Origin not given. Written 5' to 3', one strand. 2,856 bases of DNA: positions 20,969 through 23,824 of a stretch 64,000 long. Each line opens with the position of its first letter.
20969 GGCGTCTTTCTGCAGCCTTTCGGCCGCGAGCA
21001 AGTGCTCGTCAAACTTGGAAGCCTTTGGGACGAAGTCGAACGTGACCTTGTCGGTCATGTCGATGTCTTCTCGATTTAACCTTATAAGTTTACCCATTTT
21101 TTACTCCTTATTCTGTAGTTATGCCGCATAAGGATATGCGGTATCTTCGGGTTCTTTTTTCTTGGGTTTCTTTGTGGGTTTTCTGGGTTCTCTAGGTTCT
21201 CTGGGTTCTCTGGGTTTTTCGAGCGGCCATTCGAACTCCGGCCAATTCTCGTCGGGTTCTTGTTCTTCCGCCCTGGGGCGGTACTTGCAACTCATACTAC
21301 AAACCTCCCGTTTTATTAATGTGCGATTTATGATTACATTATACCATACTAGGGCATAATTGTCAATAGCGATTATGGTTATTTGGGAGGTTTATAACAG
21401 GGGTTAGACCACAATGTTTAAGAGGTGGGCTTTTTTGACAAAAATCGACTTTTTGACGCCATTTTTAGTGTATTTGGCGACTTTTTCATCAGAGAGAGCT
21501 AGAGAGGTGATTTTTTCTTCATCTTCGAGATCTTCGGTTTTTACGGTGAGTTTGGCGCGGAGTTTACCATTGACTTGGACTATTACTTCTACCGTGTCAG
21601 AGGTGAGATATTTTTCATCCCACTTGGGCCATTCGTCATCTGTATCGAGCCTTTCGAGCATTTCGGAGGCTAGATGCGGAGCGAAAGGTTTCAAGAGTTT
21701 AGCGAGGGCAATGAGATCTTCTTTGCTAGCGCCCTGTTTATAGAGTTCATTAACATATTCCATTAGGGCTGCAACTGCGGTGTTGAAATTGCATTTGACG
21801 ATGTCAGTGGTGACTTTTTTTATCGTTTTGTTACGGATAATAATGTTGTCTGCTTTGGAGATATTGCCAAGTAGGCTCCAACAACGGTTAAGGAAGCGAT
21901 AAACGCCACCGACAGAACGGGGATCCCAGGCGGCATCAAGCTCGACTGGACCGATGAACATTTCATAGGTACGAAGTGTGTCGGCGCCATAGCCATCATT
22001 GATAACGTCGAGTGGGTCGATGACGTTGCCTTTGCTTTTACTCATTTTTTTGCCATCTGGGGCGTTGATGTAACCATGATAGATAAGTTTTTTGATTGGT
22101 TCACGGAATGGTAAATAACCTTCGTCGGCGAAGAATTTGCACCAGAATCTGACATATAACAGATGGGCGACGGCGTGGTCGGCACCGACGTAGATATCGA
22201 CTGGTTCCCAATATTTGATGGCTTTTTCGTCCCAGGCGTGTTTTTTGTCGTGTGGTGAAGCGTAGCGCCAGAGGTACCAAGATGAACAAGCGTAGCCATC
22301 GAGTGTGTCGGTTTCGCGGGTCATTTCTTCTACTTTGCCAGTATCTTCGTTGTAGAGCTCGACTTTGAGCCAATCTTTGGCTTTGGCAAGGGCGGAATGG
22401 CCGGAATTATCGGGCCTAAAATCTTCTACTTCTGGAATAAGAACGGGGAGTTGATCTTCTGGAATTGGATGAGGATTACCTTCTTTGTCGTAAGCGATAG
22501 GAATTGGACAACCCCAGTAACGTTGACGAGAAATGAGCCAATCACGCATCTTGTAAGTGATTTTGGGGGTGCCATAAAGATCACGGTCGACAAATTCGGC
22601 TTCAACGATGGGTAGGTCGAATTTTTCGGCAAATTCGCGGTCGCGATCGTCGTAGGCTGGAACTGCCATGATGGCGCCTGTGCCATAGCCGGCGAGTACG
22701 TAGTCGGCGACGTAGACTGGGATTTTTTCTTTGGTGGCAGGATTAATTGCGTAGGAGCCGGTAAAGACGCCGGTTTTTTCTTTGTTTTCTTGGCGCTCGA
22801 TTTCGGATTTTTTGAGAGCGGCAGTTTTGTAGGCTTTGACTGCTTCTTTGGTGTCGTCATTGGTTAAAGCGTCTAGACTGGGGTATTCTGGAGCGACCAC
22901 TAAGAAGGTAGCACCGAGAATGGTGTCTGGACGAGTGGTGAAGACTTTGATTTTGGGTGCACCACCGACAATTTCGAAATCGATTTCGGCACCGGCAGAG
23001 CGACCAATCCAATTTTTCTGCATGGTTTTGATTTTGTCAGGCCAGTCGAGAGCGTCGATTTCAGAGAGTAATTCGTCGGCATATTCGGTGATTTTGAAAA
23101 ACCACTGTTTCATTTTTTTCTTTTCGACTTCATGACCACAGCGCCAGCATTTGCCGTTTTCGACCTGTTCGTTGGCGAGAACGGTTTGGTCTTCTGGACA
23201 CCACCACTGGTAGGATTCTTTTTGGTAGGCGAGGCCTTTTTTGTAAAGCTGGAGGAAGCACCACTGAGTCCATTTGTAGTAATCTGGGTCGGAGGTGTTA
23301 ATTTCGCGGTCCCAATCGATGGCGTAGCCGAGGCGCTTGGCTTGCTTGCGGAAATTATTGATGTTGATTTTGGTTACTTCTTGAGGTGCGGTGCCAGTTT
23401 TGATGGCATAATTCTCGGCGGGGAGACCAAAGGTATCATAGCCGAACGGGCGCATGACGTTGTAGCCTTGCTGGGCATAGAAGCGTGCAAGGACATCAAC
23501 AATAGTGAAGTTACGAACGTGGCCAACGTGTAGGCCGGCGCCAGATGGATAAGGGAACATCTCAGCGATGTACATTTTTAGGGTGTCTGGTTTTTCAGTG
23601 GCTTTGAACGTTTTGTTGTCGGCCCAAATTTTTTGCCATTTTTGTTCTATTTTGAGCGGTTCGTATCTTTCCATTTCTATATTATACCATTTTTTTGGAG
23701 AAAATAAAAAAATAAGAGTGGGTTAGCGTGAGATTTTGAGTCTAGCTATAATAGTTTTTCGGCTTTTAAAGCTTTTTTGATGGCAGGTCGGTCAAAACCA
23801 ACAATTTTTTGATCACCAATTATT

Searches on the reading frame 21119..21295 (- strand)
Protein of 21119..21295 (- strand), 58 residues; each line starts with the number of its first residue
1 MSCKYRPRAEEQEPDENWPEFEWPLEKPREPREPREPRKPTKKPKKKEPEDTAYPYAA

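Call 6: search_protein_families(library=pfam, proteins=[window:21119-21295:-], max_evalue=1)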
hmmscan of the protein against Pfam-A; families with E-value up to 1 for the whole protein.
window:21119-21295:- (58 aa): 0 families

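Call 7: search_protein_families(library=phrogs, proteins=[window:21119-21295:-], max_evalue=1)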
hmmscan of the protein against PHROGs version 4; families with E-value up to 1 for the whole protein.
window:21119-21295:- (58 aa): 0 families

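Call 8: search_protein_families(library=padloc, proteins=[window:21119-21295:-], max_evalue=1)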
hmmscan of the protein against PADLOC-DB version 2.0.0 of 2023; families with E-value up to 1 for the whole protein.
window:21119-21295:- (58 aa): 0 families

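Call 9: search_protein_families(library=ncbifam, proteins=[window:21119-21295:-], max_evalue=1)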
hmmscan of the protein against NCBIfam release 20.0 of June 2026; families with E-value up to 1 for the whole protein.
window:21119-21295:- (58 aa): 0 families

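Call 34: find_homologous_proteins(query=window:21119-21295:-, max_evalue=1)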
Query window:21119-21295:- (58 aa): 1 proteins with E <= 1 among 4 candidates.
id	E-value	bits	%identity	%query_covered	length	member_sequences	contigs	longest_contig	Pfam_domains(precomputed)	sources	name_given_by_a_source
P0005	1.7e-28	115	100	100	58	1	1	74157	-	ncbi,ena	-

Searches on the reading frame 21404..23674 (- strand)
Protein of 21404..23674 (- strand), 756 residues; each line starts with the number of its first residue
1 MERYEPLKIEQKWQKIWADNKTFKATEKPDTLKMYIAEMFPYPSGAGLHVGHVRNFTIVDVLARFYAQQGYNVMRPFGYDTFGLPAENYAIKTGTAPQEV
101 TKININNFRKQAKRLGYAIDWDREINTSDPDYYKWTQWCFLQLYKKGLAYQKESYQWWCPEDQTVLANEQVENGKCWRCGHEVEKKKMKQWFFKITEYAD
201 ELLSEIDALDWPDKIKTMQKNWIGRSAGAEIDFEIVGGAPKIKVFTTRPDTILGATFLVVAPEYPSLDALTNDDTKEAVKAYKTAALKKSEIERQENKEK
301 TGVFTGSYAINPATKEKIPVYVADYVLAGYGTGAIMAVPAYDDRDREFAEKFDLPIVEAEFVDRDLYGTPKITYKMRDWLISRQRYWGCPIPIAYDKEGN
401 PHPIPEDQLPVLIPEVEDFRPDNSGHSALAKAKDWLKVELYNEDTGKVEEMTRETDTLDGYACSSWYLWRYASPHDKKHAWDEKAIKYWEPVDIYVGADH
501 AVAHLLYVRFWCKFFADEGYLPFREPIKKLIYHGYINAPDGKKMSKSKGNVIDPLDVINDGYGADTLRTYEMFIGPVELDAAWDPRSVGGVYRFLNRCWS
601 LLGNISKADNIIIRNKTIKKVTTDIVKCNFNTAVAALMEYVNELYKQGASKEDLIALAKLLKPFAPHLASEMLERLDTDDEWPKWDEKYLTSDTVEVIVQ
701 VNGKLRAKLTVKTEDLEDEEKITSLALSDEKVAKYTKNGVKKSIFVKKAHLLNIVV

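Call 6: search_protein_families(library=pfam, proteins=[window:21404-23674:-], max_evalue=1)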
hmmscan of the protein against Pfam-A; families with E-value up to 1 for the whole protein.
window:21404-23674:- (756 aa): 8 families
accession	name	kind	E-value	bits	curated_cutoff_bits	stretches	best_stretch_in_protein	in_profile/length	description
PF13603.12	tRNA-synt_1_2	-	2.4e-52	177.6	25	1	220-358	1-138/185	Leucyl-tRNA synthetase, editing domain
PF00133.28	tRNA-synt_1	-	4.2e-50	171.1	22.7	2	12-223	1-225/414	tRNA synthetases class I (I, L, M and V)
PF09334.17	tRNA-synt_1g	-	5.5e-33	114.7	20.1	2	35-185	2-148/391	tRNA synthetases class I (M)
PF08264.19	Anticodon_1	-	1.6e-14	54.4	25.1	1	615-715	9-142/148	Anticodon-binding domain of tRNA ligase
PF01406.26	tRNA-synt_1e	-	5.3e-06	26.5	27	1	32-117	10-92/301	tRNA synthetases class I (C) catalytic domain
PF00750.26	tRNA-synt_1d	-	0.018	14.4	23.3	1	48-75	35-62/349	tRNA synthetases class I (R), catalytic domain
PF25461.1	Beta-barrel_SelB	-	0.21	12.3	27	1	483-505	11-33/80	Selenocysteine-specific elongation factor, beta-barrel domain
PF21181.3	SsfX3_N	-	0.24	12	27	1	691-726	74-110/130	SsfX3, N-terminal domain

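Call 22: find_related_loci(query=window:21404-23674:-, collection=genome_contigs, flank=6000)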
Query window:21404-23674:- (756 aa) in genome_contigs; peptide patterns used: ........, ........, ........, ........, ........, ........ (x = any residue, [..] = any of these).
600 stretches matched a pattern (row limit reached: there are more); 582 encode a relative of the query (tblastn E <= 1e-3); the best 80 are kept; 80 distinct loci.
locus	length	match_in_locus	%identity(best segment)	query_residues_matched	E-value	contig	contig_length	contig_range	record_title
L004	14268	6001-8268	85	1-756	0e+0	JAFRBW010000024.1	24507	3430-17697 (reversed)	Candidatus Saccharibacteria bacterium isolate RGIG2354 Goat_Ileum-2__c142224, whole genome shotgun sequence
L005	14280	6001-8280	84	1-756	0e+0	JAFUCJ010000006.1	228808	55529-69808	Candidatus Saccharibacteria bacterium isolate RGIG4366 Roe_deer_Jejunum-3__c465, whole genome shotgun sequence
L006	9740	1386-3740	82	1-756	0e+0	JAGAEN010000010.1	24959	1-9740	Candidatus Saccharibacteria bacterium isolate RGIG8370 Water_buffalos_Rumen.Co__c6281892, whole genome shotgun sequence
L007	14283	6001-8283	84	1-756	0e+0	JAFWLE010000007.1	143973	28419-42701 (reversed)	Candidatus Saccharibacteria bacterium isolate RGIG5840 Sheep_Jejunum-1__c1174, whole genome shotgun sequence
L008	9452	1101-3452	81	1-756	0e+0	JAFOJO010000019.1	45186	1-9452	Candidatus Saccharibacteria bacterium isolate RGIG526 Dairy_cattle_Duodenum-3__c2230, whole genome shotgun sequence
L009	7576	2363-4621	84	1-756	0e+0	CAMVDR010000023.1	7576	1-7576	MAG TPA_asm: uncultured Candidatus Saccharibacteria bacterium isolate SRR8387717_bin.42_metaWRAP_v1.3_MAG genome assembl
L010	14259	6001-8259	84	1-756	0e+0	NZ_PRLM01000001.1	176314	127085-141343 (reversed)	Candidatus Nanosyncoccus alces strain TM7_G3_2_Rum_HOT_351B G3RUM_1, whole genome shotgun sequence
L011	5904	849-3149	81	1-756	0e+0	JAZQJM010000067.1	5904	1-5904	MAG: Candidatus Nanosyncoccus sp. isolate T1900044620_TS20190086.MAGScoT_cleanbin_000051 SGB_875_k141_7603, whole genome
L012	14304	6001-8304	83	1-756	0e+0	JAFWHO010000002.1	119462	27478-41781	Candidatus Saccharibacteria bacterium isolate RGIG5746 Sheep_Ileum-2__c1036, whole genome shotgun sequence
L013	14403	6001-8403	79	1-756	0e+0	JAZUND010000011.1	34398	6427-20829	MAG: Candidatus Nanosyncoccus sp. isolate T1900044889_TS20190355.MAGScoT_cleanbin_000054 SGB_3245_k141_2209412, whole ge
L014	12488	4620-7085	77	1-756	0e+0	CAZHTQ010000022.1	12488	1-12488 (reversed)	MAG TPA_asm: uncultured Candidatus Saccharibacteria bacterium isolate SRP278969_co2_178 genome assembly, contig: NODE_59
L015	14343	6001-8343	80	1-756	0e+0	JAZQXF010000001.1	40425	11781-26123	MAG: Candidatus Nanosyncoccus sp. isolate T1900045162_TC20190156.MAGScoT_cleanbin_000032 SGB_5090_k141_3174579, whole ge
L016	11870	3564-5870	80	1-756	0e+0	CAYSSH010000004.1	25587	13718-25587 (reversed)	MAG TPA_asm: uncultured Candidatus Saccharibacteria bacterium isolate SRP278969_co2_660 genome assembly, contig: NODE_16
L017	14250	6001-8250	82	1-756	0e+0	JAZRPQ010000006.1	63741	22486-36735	MAG: Candidatus Nanosyncoccus sp. isolate T1900045375_YK20190065.MAGScoT_cleanbin_000020 SGB_6869_k141_110933, whole gen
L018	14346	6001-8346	80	1-756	0e+0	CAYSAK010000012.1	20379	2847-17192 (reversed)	MAG TPA_asm: uncultured Candidatus Saccharibacteria bacterium isolate SRP278969_co1_253 genome assembly, contig: NODE_30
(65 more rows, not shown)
